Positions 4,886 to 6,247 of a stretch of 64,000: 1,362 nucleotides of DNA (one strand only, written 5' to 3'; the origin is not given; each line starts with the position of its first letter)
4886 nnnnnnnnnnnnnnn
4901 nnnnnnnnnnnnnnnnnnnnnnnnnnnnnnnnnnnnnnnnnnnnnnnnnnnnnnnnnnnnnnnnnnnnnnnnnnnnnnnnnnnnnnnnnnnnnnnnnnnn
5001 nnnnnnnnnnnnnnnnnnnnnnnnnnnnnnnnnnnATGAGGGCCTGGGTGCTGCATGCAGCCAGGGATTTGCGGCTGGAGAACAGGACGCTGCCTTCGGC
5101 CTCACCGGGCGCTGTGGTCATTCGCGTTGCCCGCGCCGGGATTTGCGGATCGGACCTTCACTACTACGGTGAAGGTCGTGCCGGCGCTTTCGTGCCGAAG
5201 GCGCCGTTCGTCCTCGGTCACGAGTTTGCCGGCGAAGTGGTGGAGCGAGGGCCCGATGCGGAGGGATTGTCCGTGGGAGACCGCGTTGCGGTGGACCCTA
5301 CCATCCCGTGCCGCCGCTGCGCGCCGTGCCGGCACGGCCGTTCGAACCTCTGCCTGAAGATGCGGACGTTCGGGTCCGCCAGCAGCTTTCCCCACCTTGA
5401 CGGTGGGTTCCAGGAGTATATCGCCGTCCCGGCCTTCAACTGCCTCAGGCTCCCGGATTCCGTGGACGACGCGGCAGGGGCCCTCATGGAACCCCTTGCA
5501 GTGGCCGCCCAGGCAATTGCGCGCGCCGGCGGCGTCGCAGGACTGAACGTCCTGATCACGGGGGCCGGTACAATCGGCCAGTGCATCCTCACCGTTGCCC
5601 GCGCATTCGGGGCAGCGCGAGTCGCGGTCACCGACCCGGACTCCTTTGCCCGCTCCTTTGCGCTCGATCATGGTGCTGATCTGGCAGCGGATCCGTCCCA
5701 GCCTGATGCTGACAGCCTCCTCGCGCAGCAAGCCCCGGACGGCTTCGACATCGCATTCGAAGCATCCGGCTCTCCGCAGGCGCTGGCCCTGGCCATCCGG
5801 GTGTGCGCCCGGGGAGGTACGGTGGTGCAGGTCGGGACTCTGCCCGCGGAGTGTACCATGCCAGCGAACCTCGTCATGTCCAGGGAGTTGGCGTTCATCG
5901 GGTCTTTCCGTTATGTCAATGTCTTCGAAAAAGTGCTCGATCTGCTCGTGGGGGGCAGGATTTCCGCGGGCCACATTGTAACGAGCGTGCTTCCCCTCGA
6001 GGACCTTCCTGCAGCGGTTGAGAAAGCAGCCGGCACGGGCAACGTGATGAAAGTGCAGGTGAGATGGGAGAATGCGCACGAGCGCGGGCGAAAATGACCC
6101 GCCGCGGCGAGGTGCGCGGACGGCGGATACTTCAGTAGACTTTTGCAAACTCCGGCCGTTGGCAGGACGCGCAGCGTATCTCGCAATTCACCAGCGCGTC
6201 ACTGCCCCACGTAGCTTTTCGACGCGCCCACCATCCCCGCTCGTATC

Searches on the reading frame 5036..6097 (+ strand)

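Call 63: search_protein_families(library=pfam, proteins=[window:5036-6097:+], max_evalue=0.00001)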
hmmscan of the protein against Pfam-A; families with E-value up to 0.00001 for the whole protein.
window:5036-6097:+ (353 aa): 3 families
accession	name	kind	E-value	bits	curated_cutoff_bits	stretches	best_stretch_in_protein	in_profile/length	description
PF08240.17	ADH_N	-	3.9e-31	107.8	23.5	1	24-141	2-104/104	Alcohol dehydrogenase GroES-like domain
PF00107.32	ADH_zinc_N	-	3.4e-24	85.7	31.8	1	180-304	2-127/129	Zinc-binding dehydrogenase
PF13602.12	ADH_zinc_N_2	-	2.2e-07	32.3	27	1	213-332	2-124/134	Zinc-binding dehydrogenase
